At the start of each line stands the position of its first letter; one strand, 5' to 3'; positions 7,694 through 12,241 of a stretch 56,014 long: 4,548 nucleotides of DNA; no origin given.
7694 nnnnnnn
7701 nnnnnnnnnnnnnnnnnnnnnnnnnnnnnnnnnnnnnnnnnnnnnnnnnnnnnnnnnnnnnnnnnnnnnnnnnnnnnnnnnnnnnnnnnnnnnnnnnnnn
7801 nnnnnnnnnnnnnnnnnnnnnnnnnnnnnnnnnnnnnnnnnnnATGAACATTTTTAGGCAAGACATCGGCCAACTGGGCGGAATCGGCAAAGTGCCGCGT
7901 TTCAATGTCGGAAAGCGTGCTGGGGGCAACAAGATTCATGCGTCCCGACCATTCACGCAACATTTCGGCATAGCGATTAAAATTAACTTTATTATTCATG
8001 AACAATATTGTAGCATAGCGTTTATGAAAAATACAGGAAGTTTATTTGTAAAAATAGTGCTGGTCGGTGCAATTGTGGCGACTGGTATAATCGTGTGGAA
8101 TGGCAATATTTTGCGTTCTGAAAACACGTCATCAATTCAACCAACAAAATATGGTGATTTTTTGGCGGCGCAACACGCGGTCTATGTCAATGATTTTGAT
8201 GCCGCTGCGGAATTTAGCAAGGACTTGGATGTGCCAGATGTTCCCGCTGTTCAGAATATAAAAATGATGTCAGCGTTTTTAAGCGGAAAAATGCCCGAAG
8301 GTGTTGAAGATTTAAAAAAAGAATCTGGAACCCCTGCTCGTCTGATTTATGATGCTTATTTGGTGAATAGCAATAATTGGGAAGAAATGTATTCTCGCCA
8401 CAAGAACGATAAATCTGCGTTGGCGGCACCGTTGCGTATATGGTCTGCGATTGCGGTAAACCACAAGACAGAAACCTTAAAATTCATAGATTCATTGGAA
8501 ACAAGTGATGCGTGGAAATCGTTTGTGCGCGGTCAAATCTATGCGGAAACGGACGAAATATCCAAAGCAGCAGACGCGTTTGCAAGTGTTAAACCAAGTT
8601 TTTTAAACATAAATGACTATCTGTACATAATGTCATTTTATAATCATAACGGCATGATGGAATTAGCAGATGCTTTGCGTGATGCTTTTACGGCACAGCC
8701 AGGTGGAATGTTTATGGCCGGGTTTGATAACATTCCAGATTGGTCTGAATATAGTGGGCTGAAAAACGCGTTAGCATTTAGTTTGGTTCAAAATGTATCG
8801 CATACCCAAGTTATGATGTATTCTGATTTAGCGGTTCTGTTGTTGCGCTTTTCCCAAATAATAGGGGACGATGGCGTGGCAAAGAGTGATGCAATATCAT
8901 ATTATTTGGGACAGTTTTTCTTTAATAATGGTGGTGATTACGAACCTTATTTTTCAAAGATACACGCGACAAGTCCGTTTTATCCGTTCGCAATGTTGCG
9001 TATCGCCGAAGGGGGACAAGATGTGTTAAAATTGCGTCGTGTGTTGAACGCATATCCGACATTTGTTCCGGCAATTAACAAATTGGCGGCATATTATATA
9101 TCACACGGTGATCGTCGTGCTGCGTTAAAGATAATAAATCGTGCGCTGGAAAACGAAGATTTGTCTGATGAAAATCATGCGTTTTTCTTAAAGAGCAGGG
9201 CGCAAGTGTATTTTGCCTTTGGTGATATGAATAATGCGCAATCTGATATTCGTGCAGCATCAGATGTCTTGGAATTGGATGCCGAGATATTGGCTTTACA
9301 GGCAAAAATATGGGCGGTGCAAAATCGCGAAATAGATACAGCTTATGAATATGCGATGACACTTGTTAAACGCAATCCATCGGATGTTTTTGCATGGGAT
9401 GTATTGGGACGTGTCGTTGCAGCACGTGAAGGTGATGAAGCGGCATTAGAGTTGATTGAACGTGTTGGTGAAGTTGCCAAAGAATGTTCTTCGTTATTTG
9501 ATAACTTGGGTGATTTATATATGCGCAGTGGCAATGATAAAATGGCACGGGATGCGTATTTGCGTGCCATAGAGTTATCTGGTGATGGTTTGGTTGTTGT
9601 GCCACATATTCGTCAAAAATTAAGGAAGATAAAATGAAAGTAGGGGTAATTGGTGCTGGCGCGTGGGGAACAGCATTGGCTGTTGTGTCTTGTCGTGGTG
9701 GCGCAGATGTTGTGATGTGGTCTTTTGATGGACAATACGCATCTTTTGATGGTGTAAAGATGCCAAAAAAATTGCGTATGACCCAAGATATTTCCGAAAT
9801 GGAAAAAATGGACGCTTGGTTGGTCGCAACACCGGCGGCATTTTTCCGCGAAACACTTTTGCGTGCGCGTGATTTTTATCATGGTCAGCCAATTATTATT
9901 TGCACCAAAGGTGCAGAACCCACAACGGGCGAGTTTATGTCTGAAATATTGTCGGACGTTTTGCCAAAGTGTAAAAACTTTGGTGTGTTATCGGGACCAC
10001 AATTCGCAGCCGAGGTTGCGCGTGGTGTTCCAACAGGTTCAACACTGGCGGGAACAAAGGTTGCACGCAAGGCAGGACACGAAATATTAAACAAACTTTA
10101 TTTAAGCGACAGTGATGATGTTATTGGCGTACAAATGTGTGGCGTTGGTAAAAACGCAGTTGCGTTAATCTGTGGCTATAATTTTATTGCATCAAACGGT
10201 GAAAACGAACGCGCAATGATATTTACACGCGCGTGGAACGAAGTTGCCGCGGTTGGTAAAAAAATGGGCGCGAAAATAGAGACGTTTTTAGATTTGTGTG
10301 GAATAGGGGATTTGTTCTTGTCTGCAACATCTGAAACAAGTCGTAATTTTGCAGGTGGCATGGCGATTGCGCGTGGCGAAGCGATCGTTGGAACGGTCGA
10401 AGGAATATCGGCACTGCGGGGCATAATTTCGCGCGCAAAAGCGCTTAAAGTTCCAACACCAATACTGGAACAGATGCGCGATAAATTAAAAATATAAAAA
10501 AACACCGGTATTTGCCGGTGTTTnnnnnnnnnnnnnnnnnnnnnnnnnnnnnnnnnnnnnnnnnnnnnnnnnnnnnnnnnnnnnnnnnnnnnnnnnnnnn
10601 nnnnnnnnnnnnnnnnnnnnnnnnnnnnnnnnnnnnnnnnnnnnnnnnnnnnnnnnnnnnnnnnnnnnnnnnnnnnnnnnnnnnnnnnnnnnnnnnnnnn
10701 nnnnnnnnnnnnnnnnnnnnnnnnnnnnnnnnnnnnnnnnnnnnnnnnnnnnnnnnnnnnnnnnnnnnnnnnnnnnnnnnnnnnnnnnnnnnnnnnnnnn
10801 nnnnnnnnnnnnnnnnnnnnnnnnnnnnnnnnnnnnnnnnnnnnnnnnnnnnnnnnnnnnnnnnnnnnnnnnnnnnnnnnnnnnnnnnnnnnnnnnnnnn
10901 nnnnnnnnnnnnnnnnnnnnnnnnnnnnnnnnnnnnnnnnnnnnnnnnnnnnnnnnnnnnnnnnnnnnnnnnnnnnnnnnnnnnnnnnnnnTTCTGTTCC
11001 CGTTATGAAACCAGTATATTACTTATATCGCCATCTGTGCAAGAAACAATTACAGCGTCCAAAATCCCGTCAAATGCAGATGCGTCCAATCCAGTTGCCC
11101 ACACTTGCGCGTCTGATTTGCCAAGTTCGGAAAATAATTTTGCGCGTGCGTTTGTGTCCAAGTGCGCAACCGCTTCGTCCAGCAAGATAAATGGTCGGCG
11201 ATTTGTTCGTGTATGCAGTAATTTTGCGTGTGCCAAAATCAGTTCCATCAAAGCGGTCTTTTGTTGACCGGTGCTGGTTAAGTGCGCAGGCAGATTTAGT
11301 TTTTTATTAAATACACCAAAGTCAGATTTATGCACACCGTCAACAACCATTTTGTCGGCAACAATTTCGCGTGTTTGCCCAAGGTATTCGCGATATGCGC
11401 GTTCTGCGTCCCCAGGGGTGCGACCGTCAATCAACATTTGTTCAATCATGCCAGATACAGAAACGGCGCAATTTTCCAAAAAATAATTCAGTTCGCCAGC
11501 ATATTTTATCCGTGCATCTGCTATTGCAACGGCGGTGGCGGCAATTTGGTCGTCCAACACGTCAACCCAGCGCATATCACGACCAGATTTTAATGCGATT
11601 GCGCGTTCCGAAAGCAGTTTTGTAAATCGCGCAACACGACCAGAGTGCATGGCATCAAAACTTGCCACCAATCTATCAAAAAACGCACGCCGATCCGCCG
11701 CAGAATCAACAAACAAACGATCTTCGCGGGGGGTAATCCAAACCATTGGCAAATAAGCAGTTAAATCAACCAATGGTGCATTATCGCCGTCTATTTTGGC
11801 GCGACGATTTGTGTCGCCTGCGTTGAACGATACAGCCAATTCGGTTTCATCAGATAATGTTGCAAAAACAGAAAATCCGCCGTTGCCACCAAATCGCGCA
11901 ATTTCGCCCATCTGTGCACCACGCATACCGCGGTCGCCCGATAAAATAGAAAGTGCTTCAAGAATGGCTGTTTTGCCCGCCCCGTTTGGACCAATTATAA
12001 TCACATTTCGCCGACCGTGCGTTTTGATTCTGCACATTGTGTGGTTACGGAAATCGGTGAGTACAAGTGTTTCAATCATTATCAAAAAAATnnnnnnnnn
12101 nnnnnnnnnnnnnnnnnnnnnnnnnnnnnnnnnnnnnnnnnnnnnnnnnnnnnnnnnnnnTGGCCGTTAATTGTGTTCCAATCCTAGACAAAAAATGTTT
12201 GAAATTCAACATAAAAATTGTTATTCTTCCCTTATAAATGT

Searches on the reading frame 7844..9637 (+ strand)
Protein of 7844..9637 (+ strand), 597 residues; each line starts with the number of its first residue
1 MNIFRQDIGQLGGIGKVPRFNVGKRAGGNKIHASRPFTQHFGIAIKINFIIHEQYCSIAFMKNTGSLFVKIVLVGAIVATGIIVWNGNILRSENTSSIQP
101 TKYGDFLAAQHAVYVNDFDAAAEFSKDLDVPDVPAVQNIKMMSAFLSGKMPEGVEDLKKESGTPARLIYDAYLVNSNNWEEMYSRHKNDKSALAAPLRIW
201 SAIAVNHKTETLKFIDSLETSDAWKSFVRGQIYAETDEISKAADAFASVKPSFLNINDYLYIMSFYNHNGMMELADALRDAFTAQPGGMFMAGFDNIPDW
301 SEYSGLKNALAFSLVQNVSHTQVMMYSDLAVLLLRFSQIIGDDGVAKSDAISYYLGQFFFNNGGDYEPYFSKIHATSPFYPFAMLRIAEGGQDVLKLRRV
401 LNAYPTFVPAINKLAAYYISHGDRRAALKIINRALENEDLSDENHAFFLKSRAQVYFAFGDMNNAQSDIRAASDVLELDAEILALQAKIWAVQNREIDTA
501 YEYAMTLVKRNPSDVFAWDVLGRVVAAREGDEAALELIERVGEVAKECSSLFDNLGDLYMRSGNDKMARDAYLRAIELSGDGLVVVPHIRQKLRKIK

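Call 23: search_protein_families(library=pfam, proteins=[window:7844-9637:+], max_evalue=0.0001)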
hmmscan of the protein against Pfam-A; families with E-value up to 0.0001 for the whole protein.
window:7844-9637:+ (597 aa): 5 families
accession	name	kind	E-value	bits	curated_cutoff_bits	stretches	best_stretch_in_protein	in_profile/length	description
PF07719.23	TPR_2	-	9e-09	35.2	27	0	553-579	5-31/34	Tetratricopeptide repeat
PF13181.12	TPR_8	-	1.4e-07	31.6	25.7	0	553-579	5-31/34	Tetratricopeptide repeat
PF13428.12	TPR_14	-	2e-07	31.5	23.5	0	413-441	6-34/44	Tetratricopeptide repeat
PF13424.12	TPR_12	-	1.3e-06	28.9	30.1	0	521-578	16-74/77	Tetratricopeptide repeat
PF10602.15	RPN7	-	4.4e-06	26.9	29.6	0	411-495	39-114/174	26S proteasome subunit RPN7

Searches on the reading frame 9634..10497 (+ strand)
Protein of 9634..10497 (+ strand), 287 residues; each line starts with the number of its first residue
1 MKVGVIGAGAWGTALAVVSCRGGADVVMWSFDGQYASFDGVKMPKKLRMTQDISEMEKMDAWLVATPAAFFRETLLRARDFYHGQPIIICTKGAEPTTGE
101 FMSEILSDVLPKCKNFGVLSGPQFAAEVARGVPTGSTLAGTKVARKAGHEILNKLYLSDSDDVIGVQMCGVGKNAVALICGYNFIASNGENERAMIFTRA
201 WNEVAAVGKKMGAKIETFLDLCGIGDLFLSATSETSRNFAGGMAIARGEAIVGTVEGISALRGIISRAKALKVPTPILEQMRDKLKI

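Call 23: search_protein_families(library=pfam, proteins=[window:9634-10497:+], max_evalue=0.0001)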
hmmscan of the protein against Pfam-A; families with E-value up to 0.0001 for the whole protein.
window:9634-10497:+ (287 aa): 3 families
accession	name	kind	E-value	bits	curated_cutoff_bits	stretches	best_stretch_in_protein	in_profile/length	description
PF01210.29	NAD_Gly3P_dh_N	-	4.3e-29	102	23.1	1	2-141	1-153/158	NAD-dependent glycerol-3-phosphate dehydrogenase N-terminus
PF07479.19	NAD_Gly3P_dh_C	-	1.4e-28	100.3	25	1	162-281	1-127/142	NAD-dependent glycerol-3-phosphate dehydrogenase C-terminus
PF20618.3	GPD_NAD_C_bact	-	1.6e-09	38.6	27.6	1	222-281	1-66/66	Bacterial GPD, NAD-dependent C-terminal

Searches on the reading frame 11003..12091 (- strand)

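Call 23: search_protein_families(library=pfam, proteins=[window:11003-12091:-], max_evalue=0.0001)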
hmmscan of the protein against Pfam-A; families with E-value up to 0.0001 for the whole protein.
window:11003-12091:- (362 aa): 5 families
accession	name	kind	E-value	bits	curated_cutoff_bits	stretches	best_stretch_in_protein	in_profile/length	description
PF02463.25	SMC_N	-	3.9e-18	66.1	40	1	5-343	1-205/220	RecF/RecN/SMC N terminal domain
PF13304.12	AAA_21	-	3.8e-09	37.5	27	1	31-323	3-283/304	AAA domain, putative AbiEii toxin, Type IV TA system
PF13175.12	AAA_15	-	6.9e-07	29.6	32.1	0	5-52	1-48/374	AAA ATPase domain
PF13476.12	AAA_23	-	3.4e-05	25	27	1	29-49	21-41/201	AAA domain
PF13191.12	AAA_16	-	8e-05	23.6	32.6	0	17-53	14-51/167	AAA ATPase domain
